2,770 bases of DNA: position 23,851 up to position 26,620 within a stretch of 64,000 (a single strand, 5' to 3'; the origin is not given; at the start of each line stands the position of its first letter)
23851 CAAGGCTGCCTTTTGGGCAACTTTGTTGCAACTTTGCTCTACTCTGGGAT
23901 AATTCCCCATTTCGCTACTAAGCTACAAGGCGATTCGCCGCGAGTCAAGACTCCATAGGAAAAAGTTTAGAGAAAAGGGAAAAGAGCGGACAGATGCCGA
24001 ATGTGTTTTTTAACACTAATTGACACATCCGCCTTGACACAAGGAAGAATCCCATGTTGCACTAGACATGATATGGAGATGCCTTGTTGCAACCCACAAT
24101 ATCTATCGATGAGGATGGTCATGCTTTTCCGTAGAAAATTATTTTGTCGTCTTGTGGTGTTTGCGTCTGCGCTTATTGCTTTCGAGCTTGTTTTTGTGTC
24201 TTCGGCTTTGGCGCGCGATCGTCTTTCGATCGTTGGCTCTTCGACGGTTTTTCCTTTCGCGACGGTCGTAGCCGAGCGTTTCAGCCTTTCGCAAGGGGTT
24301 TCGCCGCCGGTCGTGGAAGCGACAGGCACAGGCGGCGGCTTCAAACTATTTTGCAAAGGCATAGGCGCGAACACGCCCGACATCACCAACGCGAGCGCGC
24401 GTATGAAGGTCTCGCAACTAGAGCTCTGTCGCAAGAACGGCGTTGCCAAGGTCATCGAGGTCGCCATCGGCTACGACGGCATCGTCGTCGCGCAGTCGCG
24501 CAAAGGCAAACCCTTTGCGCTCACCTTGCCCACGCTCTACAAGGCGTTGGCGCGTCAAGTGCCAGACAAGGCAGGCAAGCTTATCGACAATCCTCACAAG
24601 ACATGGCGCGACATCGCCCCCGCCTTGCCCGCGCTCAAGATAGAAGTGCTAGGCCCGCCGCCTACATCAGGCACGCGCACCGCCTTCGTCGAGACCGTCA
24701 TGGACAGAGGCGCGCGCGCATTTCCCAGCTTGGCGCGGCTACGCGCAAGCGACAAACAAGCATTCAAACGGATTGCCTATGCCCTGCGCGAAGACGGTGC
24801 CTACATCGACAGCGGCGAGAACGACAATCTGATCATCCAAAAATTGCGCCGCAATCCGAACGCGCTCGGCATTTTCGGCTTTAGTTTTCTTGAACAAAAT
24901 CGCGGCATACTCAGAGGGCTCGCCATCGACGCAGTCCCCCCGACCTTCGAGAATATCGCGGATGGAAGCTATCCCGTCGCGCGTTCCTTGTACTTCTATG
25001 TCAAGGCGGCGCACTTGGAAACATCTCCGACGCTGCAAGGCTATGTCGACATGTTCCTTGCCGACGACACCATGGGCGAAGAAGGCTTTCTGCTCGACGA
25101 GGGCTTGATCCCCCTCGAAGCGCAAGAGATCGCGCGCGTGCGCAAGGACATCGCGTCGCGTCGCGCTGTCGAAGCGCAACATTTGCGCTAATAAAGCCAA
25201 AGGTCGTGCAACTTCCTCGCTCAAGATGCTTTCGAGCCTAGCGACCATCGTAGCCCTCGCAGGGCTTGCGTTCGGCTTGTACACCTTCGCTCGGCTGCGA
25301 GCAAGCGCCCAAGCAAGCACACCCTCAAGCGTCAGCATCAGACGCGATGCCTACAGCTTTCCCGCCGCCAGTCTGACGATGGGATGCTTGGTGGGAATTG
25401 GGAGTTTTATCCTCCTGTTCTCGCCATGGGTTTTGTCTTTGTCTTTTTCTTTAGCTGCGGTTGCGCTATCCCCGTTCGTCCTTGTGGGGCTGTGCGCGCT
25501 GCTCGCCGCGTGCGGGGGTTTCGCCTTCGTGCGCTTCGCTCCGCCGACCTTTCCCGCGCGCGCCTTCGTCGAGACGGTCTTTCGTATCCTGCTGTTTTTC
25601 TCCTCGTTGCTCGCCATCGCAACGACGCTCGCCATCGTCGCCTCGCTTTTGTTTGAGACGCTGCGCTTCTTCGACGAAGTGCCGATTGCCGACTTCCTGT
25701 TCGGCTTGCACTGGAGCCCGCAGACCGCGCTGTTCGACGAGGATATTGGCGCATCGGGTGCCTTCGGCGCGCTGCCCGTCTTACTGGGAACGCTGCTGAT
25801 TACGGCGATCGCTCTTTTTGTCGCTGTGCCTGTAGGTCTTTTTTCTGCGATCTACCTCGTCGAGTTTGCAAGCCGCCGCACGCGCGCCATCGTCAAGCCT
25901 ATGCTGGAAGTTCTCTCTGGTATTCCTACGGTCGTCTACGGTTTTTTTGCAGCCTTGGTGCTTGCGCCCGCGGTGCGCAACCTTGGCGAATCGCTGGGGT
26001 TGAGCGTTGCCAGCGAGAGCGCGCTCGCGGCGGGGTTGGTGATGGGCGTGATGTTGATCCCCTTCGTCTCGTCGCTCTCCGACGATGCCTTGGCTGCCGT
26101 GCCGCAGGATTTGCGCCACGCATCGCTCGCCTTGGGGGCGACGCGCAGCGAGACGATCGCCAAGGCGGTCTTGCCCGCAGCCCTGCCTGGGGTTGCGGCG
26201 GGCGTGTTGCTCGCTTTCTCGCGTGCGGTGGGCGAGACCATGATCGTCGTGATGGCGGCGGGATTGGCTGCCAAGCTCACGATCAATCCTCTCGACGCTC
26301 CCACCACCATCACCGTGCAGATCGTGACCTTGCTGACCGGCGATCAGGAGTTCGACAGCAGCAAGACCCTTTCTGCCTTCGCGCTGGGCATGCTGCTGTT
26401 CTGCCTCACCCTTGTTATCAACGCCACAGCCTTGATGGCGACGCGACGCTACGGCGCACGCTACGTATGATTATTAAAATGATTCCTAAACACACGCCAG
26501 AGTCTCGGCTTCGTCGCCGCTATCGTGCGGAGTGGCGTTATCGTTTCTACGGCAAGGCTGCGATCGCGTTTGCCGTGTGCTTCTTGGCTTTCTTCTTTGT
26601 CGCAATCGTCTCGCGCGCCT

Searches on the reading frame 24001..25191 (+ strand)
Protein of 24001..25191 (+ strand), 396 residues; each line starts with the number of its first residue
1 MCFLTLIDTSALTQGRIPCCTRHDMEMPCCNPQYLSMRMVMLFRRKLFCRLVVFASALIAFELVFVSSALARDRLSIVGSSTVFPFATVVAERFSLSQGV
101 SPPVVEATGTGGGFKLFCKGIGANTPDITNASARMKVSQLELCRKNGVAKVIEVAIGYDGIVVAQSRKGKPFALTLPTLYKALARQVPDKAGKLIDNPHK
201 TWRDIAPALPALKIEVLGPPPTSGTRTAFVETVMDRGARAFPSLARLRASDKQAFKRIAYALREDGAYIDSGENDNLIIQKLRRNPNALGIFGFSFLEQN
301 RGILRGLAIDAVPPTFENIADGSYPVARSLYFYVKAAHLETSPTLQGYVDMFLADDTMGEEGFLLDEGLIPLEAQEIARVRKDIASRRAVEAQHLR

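Call 16: search_protein_families(library=ncbifam, proteins=[window:24001-25191:+])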
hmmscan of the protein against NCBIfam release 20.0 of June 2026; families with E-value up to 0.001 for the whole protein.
window:24001-25191:+ (396 aa): 1 family
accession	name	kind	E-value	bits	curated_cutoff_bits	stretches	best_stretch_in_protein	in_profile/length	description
TIGR02136.1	ptsS_2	subfamily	1.3e-36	126.3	206.6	1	71-357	38-282/295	phosphate ABC transporter substrate-binding protein PstS family protein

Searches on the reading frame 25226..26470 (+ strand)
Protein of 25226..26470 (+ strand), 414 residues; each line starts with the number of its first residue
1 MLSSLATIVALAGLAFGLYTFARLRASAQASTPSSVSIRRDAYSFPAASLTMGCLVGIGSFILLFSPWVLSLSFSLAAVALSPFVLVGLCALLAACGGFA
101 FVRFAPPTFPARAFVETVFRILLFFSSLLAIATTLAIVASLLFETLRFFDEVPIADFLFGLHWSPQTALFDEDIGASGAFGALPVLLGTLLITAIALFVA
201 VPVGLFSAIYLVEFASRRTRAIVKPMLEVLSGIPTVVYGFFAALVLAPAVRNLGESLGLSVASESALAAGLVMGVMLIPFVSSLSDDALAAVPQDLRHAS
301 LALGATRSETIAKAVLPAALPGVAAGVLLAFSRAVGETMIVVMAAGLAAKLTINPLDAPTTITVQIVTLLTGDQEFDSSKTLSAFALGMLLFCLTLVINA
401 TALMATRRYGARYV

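Call 16: search_protein_families(library=ncbifam, proteins=[window:25226-26470:+])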
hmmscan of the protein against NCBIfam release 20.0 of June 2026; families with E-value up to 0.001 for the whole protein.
window:25226-26470:+ (414 aa): 18 families
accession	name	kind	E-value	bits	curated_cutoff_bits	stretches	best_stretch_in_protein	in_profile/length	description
TIGR02138.1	phosphate_pstC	equivalog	6.9e-81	271.5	196.45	1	116-408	1-294/296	phosphate ABC transporter permease subunit PstC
TIGR00974.1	3a0107s02c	equivalog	7.6e-48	163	193.45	1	118-408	3-269/272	phosphate ABC transporter permease PstA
NF008435.0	PRK11275.1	equivalog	2.6e-24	85.9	502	1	116-404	16-308/319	phosphate ABC transporter permease PstC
TIGR02141.1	modB_ABC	equivalog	4.6e-14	52.5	182.6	1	189-398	3-200/208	molybdate ABC transporter permease subunit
NF008430.0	PRK11268.1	equivalog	1.3e-13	50.7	439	1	182-366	79-253/295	phosphate ABC transporter permease PstA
TIGR02139.1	permease_CysT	equivalog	7.3e-12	45.4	246.1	1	189-404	55-261/265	sulfate ABC transporter permease subunit CysT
TIGR00969.1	3a0106s02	subfamily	2.4e-10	40.3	240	1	182-398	62-262/272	sulfate ABC transporter permease subunit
NF006939.0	PRK09421.1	equivalog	3.4e-10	39.7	262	1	189-338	15-165/230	molybdate ABC transporter permease subunit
TIGR01581.1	Mo_ABC_porter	hypoth_equivalog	3.6e-10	39.7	210.3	1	189-373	26-203/225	ABC transporter permease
NF038017.1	ABC_perm1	subfamily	1.6e-09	38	100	1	191-348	7-153/184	ABC transporter permease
NF040839.1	tungstate_WtpB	equivalog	6.5e-08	32.5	340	1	186-344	50-203/251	tungstate ABC transporter permease WtpB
NF008208.0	PRK10971.1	equivalog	3.3e-07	30.1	415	1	189-403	63-266/277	sulfate/thiosulfate ABC transporter permease CysT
NF008196.0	PRK10952.1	equivalog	1.5e-05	24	439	1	177-356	137-302/356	glycine betaine/L-proline ABC transporter permease ProW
TIGR03416.1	ABC_choXWV_perm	equivalog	3e-05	23.6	363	1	189-343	95-225/267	choline ABC transporter permease subunit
NF007044.0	PRK09497.1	equivalog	3.6e-05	23.4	348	1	262-348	148-232/285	spermidine/putrescine ABC transporter permease PotB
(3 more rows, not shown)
